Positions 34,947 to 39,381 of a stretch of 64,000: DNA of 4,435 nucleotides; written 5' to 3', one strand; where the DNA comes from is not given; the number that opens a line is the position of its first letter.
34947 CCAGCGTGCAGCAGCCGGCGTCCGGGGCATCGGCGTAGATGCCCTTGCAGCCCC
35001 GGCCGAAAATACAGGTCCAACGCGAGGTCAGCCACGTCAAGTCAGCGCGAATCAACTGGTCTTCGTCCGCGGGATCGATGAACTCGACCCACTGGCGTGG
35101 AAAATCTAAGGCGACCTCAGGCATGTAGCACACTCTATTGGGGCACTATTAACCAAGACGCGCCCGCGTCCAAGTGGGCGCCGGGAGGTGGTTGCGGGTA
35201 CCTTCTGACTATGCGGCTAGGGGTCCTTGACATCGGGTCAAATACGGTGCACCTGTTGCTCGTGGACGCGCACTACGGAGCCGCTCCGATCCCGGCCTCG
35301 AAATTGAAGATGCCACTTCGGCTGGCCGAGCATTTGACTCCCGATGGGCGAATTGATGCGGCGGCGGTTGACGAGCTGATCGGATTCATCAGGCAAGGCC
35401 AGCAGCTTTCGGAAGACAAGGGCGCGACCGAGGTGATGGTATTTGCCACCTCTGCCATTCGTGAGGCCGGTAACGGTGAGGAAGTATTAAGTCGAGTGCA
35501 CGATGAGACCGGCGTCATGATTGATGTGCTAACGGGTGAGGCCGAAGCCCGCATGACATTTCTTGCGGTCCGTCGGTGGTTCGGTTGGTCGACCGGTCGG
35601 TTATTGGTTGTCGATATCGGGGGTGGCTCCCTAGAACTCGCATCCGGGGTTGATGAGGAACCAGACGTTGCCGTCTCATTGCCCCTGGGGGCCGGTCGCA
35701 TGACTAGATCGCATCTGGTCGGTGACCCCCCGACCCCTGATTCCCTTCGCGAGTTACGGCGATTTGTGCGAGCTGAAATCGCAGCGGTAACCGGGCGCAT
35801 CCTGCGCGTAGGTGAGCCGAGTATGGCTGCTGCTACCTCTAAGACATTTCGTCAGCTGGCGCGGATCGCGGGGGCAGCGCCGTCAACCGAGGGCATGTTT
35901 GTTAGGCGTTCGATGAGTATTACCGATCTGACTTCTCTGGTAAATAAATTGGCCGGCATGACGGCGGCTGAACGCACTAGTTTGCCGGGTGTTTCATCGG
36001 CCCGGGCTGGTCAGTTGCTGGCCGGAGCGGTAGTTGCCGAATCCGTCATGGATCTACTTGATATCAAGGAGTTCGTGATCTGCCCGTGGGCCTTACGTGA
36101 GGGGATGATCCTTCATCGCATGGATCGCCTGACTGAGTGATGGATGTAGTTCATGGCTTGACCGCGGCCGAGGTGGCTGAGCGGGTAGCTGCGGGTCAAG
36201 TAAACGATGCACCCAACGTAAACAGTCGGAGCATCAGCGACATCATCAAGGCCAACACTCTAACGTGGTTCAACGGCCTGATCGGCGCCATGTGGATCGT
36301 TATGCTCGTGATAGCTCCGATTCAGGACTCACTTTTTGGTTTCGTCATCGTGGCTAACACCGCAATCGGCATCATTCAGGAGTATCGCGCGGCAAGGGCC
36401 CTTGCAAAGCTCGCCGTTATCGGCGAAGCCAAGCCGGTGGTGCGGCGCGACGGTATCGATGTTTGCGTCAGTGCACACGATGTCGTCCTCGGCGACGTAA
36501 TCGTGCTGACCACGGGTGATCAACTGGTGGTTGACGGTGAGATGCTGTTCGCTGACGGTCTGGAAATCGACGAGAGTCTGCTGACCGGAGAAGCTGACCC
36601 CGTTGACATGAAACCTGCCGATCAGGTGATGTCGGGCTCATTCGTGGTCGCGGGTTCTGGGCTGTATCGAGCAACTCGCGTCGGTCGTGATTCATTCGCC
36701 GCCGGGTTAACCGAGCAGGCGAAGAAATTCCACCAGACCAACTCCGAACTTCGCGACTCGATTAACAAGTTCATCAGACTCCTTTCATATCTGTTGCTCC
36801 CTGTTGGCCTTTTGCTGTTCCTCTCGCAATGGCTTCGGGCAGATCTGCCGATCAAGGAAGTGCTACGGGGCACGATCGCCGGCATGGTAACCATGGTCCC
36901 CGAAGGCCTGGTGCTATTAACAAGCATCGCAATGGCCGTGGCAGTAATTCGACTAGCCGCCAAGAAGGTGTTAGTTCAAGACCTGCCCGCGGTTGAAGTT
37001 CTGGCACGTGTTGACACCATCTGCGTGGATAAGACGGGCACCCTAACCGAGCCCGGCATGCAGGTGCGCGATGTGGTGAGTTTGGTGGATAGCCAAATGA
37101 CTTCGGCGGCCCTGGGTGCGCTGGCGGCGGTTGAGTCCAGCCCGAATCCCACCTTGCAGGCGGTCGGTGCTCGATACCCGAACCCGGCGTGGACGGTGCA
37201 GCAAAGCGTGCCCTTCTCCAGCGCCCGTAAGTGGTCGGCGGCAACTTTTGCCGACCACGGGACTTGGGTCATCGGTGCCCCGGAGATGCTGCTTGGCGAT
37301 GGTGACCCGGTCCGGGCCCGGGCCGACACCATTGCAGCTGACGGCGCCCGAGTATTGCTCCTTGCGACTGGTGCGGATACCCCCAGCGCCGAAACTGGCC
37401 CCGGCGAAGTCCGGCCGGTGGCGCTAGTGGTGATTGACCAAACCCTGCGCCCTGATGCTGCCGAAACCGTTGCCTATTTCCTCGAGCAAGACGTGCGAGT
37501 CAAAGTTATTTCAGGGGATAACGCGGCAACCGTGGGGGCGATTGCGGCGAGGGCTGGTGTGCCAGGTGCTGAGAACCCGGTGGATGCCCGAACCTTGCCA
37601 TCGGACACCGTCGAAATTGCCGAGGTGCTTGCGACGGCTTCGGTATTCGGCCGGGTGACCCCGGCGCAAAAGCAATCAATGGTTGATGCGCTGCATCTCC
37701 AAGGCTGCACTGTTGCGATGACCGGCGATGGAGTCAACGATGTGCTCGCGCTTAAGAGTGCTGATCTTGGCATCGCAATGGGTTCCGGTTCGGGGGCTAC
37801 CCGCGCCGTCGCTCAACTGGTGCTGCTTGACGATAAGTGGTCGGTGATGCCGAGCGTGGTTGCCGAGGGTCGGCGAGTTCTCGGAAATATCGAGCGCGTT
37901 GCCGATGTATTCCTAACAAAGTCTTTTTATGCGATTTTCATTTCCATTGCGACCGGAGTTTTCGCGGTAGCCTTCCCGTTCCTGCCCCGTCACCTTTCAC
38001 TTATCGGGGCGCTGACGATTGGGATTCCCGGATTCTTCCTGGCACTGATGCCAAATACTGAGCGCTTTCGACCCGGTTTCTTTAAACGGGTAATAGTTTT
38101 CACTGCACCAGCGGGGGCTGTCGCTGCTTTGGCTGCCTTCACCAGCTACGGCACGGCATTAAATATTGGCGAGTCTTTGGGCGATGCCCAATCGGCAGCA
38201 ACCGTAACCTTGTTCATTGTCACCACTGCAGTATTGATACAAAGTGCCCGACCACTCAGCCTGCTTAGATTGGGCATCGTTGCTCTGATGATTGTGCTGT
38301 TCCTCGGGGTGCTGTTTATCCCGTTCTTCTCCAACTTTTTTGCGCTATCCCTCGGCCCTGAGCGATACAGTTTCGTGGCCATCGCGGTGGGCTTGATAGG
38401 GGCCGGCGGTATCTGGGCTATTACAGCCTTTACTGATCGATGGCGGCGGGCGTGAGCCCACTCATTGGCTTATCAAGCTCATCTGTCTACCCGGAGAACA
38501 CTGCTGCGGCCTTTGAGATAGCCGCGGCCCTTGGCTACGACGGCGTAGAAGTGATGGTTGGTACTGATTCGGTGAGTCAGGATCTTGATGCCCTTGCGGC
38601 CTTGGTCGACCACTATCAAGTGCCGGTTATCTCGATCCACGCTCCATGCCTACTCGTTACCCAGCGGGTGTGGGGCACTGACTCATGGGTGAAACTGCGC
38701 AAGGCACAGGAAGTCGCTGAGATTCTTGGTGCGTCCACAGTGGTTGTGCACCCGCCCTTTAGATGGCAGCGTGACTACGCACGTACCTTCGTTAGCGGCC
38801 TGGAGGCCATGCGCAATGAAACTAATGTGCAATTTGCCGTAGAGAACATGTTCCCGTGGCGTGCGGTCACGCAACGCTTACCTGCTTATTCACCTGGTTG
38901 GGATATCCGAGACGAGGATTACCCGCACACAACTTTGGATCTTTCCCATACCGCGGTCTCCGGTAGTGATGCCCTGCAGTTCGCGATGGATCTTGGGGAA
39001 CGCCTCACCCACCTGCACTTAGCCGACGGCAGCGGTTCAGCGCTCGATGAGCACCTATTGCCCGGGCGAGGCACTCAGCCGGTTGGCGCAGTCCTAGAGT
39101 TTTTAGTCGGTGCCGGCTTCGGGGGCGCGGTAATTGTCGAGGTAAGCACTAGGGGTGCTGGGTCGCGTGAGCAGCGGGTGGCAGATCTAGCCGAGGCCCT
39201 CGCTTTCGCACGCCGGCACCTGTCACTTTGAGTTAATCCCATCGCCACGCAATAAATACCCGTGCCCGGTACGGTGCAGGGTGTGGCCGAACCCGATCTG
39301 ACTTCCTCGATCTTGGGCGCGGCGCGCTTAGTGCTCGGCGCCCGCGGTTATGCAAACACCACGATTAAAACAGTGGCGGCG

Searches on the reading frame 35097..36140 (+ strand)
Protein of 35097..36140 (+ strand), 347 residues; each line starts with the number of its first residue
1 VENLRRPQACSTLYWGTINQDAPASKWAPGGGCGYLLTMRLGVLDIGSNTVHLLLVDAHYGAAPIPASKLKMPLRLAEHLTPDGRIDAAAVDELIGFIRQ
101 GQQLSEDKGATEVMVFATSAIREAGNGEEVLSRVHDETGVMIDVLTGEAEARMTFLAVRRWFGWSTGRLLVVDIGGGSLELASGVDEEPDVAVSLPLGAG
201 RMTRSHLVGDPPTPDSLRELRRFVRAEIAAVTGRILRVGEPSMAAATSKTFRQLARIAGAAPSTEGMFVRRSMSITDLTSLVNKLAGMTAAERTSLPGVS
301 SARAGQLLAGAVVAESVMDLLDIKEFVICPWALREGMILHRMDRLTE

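Call 11: search_protein_families(library=pfam, proteins=[window:35097-36140:+], max_evalue=0.00001)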
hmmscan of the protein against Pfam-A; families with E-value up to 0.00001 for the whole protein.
window:35097-36140:+ (347 aa): 1 family
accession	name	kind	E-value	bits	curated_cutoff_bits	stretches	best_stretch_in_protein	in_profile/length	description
PF02541.22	Ppx-GppA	-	3.9e-68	230.4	27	1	67-344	13-284/285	Ppx/GppA phosphatase family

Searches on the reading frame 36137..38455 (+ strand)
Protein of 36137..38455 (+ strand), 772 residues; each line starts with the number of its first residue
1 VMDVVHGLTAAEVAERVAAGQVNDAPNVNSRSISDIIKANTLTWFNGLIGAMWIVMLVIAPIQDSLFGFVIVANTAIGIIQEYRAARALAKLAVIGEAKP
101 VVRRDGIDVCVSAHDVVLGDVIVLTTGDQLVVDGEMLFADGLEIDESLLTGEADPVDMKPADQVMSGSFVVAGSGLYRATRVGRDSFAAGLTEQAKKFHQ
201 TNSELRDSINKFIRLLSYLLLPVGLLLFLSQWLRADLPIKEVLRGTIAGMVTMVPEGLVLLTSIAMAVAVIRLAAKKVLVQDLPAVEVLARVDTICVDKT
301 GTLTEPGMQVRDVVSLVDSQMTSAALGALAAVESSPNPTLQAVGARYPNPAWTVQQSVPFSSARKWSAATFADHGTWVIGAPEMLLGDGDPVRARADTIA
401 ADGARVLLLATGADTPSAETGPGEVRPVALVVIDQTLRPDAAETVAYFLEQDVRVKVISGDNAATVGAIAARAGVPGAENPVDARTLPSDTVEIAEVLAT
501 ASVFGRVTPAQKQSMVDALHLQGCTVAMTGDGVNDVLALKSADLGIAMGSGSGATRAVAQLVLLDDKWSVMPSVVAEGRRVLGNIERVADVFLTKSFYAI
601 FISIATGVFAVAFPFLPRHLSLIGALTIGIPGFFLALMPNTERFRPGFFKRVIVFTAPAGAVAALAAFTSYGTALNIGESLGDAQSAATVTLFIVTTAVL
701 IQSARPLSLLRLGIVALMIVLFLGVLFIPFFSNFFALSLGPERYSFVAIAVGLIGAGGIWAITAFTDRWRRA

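Call 11: search_protein_families(library=pfam, proteins=[window:36137-38455:+], max_evalue=0.00001)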
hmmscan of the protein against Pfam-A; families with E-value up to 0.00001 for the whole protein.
window:36137-38455:+ (772 aa): 2 families
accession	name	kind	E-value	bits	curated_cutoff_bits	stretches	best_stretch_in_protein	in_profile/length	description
PF00122.25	E1-E2_ATPase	-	3e-37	128.3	28.1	1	101-276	8-181/181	E1-E2 ATPase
PF00702.32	Hydrolase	-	7.1e-18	66.1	26.4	1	292-543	1-191/191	haloacid dehalogenase-like hydrolase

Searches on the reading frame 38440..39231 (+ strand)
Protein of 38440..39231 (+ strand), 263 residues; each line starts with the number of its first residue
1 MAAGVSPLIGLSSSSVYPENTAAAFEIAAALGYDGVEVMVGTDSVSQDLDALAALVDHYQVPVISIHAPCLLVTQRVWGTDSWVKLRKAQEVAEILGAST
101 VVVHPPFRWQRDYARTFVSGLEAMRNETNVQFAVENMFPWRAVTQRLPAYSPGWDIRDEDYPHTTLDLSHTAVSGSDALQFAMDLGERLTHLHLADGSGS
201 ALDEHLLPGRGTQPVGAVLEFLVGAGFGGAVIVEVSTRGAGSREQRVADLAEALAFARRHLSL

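Call 11: search_protein_families(library=pfam, proteins=[window:38440-39231:+], max_evalue=0.00001)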
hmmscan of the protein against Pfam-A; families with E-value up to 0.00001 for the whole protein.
window:38440-39231:+ (263 aa): 1 family
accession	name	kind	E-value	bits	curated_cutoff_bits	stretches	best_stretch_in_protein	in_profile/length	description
PF01261.30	AP_endonuc_2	-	1.1e-21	78.2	31.1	1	25-257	1-246/249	Xylose isomerase-like TIM barrel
